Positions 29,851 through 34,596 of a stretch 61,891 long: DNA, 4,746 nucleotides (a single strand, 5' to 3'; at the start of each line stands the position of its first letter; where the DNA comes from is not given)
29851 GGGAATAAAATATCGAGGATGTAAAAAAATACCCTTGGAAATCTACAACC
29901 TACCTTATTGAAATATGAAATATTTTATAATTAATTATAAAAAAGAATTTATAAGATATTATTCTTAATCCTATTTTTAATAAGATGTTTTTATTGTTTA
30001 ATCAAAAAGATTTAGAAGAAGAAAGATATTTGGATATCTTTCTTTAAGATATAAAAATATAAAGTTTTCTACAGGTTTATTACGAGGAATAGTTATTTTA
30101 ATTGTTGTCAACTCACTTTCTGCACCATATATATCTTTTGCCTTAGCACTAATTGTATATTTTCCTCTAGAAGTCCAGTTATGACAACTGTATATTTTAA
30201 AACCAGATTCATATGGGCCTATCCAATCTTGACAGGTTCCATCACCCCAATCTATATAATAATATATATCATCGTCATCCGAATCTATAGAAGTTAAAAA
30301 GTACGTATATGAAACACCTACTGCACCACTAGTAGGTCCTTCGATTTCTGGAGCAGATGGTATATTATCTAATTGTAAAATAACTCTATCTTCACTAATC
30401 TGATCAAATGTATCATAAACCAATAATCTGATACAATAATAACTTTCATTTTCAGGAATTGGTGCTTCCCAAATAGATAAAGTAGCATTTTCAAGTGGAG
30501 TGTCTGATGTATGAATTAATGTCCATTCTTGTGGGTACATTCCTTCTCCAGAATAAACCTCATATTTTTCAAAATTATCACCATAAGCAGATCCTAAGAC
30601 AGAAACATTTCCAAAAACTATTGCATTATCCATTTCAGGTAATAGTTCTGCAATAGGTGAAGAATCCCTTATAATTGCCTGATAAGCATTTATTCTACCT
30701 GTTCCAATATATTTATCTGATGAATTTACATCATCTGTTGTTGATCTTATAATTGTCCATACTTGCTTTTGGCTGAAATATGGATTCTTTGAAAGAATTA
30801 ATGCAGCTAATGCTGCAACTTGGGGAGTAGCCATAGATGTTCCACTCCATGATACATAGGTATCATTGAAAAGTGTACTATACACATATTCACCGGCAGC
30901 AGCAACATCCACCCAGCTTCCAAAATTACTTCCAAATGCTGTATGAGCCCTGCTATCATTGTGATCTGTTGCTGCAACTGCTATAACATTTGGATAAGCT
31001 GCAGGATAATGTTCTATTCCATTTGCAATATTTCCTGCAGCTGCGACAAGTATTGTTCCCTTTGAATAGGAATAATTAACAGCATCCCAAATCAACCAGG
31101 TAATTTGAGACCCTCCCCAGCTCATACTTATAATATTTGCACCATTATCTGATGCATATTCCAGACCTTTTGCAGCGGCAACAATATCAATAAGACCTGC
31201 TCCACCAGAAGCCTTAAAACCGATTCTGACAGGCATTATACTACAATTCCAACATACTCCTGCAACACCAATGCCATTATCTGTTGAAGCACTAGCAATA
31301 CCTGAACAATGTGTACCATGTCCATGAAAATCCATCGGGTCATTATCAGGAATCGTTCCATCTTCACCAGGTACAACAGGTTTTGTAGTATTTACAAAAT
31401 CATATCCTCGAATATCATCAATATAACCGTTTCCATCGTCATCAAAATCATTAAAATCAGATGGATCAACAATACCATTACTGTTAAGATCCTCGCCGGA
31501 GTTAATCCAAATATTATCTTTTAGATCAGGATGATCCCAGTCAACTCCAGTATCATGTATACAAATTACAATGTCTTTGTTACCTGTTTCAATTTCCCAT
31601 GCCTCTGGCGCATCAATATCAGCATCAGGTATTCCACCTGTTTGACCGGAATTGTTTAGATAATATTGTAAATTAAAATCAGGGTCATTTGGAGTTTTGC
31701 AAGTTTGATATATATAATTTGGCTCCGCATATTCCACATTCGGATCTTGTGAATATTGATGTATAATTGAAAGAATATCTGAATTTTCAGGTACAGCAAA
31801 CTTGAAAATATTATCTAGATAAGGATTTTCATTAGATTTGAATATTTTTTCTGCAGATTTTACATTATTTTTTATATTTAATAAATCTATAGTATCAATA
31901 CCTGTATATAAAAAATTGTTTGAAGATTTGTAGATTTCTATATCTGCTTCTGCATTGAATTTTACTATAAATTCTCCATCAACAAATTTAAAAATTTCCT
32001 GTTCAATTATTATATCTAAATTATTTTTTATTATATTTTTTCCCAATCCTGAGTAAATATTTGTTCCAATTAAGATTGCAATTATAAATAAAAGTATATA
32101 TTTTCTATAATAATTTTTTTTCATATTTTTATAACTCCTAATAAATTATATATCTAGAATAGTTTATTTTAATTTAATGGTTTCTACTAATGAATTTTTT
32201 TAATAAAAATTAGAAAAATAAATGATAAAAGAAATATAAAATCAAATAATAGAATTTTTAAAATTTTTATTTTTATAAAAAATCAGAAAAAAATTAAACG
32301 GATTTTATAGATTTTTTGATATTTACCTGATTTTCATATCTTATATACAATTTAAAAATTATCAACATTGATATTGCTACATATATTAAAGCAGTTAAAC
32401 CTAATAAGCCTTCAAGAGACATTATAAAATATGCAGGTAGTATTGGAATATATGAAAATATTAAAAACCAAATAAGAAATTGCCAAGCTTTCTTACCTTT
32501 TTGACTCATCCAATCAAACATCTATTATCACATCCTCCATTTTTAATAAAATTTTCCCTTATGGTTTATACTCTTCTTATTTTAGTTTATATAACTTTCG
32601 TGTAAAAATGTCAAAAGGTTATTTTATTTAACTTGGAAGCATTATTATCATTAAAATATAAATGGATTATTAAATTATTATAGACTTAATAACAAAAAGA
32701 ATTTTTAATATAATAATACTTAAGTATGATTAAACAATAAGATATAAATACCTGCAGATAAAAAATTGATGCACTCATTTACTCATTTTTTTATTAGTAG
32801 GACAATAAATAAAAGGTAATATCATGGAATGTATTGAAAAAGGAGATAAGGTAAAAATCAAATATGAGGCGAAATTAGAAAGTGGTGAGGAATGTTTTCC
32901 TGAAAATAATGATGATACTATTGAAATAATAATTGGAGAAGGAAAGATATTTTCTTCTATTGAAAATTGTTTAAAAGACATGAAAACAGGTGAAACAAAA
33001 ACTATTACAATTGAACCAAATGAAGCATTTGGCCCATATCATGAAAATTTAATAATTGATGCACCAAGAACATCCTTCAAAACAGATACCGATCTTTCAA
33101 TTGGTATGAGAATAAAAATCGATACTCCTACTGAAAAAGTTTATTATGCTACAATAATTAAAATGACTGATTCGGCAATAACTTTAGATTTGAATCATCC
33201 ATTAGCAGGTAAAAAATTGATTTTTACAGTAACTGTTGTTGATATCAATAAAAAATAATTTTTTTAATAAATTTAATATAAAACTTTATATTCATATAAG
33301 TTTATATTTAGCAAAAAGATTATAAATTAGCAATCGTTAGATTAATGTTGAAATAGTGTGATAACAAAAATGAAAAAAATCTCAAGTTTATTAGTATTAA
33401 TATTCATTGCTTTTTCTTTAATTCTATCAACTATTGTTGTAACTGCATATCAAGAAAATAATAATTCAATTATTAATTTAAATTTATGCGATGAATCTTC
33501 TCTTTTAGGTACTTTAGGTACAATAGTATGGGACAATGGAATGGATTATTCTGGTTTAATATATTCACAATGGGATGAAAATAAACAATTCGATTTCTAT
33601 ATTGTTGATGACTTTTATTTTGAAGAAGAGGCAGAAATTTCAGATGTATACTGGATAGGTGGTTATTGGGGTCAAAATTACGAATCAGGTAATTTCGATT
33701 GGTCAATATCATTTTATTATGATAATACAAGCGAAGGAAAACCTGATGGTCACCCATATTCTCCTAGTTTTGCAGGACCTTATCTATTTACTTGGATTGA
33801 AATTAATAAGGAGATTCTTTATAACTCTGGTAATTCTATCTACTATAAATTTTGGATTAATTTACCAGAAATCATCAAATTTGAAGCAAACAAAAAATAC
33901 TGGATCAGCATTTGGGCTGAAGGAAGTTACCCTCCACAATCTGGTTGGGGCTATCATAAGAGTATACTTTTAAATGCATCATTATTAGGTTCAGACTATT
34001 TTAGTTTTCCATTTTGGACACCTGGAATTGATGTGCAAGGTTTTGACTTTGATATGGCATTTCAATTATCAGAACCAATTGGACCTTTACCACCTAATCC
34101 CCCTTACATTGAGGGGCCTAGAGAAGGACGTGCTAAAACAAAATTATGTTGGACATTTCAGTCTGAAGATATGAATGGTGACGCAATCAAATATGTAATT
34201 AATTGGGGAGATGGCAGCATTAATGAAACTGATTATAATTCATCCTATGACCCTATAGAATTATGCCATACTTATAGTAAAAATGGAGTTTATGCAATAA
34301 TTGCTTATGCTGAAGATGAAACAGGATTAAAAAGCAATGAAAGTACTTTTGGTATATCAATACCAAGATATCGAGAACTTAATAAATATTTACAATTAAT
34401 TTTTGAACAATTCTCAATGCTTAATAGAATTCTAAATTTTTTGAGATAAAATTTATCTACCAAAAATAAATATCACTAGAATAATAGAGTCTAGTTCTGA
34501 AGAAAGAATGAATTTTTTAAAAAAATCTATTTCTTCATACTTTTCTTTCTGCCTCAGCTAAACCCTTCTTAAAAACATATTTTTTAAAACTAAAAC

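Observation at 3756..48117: Shared C-terminal module (PKD-like + P-R motif + amphipathic ..ERFP.L.. tail) on 13 unrelated secreted proteins: candidate archaeal sorting/secretion signal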

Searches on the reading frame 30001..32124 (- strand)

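Call 15: search_protein_families(library=pfam, proteins=[window:30001-32124:-], max_evalue=0.001)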
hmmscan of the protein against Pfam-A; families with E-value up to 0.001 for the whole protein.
window:30001-32124:- (708 aa): 3 families
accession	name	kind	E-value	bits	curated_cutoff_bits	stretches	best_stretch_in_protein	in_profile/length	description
PF00082.27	Peptidase_S8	-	2.7e-53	181.6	21.8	1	183-474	2-286/288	Subtilase family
PF22148.1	Fervidolysin_NPro-like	-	1.1e-05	26.2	21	1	45-136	13-81/81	Fervidolysin N-terminal prodomain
PF00801.26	PKD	-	0.00016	22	23.5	1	606-675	15-78/80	PKD domain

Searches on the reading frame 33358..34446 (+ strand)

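Call 15: search_protein_families(library=pfam, proteins=[window:33358-34446:+], max_evalue=0.001)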
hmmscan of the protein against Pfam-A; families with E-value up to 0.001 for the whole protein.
window:33358-34446:+ (363 aa): 2 families
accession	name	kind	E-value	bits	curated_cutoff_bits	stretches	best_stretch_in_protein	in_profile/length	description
PF18911.6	PKD_4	-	8.9e-06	26.1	27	1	266-333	23-83/85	PKD domain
PF00801.26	PKD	-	0.00014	22.2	23.5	1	266-330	18-77/80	PKD domain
